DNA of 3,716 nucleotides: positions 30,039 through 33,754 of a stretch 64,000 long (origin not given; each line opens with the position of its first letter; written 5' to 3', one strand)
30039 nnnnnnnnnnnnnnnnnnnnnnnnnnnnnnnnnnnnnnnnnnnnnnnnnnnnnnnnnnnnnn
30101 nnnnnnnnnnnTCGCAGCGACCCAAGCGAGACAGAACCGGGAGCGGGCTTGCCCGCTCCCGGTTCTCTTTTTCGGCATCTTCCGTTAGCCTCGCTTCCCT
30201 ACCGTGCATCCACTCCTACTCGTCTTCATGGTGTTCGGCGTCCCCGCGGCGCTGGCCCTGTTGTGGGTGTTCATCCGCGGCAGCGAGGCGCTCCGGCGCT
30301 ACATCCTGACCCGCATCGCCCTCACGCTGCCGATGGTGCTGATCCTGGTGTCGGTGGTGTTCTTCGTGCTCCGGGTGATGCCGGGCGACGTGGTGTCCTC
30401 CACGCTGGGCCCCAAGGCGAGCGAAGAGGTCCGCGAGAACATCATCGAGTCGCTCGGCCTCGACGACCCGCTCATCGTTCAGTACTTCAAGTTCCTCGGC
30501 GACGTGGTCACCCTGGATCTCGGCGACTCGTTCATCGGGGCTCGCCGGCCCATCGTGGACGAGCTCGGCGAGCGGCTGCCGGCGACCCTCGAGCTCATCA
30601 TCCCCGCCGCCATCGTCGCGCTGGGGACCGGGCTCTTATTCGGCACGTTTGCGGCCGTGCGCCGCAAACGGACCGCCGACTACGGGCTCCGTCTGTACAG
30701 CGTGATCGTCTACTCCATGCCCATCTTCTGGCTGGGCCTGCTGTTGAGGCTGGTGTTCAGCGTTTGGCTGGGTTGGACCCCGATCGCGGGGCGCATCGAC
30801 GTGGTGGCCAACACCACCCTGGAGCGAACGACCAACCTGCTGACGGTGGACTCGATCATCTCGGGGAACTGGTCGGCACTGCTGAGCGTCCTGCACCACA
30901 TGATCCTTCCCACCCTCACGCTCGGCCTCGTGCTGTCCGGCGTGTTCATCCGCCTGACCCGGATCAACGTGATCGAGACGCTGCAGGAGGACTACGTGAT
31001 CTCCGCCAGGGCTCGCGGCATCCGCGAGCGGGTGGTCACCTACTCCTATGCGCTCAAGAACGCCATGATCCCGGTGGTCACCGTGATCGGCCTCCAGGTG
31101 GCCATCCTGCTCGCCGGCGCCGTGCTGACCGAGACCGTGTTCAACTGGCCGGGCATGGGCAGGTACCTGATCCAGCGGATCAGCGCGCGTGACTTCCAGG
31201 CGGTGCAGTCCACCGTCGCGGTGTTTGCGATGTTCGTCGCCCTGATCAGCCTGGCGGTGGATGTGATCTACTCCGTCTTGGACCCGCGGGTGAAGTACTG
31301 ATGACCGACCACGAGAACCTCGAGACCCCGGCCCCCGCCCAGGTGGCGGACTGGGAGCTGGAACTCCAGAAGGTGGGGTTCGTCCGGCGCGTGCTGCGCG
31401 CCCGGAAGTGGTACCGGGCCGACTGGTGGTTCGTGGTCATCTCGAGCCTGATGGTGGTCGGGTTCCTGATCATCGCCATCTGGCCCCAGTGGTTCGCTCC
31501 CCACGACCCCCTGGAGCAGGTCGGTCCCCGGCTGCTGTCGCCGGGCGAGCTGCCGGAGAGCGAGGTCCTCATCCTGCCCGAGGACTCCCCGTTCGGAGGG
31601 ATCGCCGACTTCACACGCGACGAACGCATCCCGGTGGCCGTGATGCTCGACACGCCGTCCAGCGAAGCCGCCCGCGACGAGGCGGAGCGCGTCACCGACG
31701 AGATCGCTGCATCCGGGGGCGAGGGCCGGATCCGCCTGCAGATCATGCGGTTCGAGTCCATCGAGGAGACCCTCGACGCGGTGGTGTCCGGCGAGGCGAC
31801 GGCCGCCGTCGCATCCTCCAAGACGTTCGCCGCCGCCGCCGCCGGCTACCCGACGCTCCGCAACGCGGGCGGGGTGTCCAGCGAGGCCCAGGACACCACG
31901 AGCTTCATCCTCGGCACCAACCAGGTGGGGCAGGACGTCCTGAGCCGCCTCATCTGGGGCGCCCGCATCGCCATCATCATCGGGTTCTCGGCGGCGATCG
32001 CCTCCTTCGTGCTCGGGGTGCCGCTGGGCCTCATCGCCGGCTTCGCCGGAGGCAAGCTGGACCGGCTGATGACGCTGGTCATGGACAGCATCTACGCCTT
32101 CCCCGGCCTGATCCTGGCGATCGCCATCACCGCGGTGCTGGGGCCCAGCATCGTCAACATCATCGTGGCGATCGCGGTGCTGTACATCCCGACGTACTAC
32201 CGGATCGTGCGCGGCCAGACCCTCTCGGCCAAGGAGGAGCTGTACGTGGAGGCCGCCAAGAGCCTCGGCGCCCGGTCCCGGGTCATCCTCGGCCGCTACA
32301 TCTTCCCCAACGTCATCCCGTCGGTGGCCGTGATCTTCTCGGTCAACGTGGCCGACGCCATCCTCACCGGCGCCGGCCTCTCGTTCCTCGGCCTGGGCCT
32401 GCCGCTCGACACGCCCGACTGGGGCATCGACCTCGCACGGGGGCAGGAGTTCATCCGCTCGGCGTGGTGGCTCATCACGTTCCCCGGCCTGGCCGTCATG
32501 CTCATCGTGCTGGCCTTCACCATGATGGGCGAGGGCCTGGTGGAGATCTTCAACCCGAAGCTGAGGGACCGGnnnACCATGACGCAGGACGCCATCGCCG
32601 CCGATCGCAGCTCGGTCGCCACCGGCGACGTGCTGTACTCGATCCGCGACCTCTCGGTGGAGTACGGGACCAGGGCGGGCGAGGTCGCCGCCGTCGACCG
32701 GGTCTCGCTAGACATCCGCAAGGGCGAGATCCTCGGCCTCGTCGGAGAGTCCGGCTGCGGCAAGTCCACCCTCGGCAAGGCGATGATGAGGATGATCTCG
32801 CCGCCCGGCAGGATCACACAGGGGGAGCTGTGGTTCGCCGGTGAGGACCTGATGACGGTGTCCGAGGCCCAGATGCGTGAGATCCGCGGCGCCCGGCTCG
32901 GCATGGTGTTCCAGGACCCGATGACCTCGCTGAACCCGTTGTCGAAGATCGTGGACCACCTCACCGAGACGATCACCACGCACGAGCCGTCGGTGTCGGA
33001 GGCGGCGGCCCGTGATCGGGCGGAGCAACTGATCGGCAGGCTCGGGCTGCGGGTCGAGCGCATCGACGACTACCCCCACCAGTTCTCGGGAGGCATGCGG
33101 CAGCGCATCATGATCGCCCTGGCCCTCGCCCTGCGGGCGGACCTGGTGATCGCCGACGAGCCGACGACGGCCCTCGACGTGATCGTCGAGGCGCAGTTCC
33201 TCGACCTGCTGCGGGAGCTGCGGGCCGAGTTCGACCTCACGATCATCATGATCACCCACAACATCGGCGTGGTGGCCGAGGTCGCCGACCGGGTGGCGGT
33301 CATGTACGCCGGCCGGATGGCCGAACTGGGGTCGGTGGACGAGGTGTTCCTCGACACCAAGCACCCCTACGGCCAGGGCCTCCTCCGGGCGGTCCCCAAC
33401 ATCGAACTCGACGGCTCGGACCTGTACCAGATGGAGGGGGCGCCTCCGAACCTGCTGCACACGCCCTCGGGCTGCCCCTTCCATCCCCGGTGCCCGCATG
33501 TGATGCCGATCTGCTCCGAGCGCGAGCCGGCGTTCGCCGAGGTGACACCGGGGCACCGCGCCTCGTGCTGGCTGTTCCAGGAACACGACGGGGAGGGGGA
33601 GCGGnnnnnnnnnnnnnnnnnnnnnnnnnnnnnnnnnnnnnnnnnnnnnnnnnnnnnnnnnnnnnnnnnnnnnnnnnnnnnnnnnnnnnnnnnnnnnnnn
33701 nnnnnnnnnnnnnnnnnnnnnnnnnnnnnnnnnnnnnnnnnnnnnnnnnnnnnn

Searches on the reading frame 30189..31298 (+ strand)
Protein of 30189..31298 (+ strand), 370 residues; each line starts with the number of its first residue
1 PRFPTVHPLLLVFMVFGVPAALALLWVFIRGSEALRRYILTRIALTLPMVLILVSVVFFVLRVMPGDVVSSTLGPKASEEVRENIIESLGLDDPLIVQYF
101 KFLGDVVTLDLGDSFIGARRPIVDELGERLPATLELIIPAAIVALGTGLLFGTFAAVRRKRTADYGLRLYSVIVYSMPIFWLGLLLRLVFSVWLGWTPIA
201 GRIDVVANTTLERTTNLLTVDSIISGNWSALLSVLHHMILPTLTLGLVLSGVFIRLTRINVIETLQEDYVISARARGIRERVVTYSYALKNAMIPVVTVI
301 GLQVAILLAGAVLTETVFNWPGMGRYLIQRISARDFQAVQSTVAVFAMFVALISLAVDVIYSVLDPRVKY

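Call 41: search_protein_families(library=pfam, proteins=[window:30189-31298:+], max_evalue=0.0001)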
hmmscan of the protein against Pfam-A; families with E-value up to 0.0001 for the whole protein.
window:30189-31298:+ (370 aa): 2 families
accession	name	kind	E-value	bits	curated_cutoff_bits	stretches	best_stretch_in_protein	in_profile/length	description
PF00528.27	BPD_transp_1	-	1.6e-39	136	26.4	1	148-369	1-183/184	Binding-protein-dependent transport system inner membrane component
PF19300.4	BPD_transp_1_N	-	4.8e-10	40.1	23.8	1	37-108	3-74/114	Binding-prot-dependent transport system membrane comp, N-term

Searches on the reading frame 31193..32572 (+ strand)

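Call 41: search_protein_families(library=pfam, proteins=[window:31193-32572:+], max_evalue=0.0001)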
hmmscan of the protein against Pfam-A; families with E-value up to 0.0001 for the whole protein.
window:31193-32572:+ (460 aa): 1 family
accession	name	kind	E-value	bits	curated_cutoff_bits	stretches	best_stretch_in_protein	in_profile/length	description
PF00528.27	BPD_transp_1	-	1.9e-26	93.4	26.4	1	275-458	1-183/184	Binding-protein-dependent transport system inner membrane component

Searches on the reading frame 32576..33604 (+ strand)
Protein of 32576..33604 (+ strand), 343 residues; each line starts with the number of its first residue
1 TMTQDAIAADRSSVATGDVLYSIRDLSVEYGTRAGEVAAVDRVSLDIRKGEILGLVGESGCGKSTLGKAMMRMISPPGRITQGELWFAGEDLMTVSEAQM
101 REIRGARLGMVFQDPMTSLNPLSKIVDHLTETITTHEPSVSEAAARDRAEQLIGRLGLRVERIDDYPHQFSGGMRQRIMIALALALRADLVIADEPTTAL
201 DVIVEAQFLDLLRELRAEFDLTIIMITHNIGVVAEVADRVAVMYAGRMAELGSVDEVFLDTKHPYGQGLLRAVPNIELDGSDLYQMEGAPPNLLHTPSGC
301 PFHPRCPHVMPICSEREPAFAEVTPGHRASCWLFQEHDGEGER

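Call 41: search_protein_families(library=pfam, proteins=[window:32576-33604:+], max_evalue=0.0001)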
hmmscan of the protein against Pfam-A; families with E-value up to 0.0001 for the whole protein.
window:32576-33604:+ (343 aa): 4 families
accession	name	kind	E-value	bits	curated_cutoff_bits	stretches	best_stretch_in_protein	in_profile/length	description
PF00005.33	ABC_tran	-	4.8e-31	108.6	25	1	41-198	2-137/137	ABC transporter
PF08352.17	oligo_HPY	-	7.3e-17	62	27.1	1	250-313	2-65/65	Oligopeptide/dipeptide transporter, C-terminal region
PF13304.12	AAA_21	-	1.4e-05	25.8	27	0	166-233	234-303/304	AAA domain, putative AbiEii toxin, Type IV TA system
PF02463.25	SMC_N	-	2.6e-05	24.2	40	0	52-241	26-210/220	RecF/RecN/SMC N terminal domain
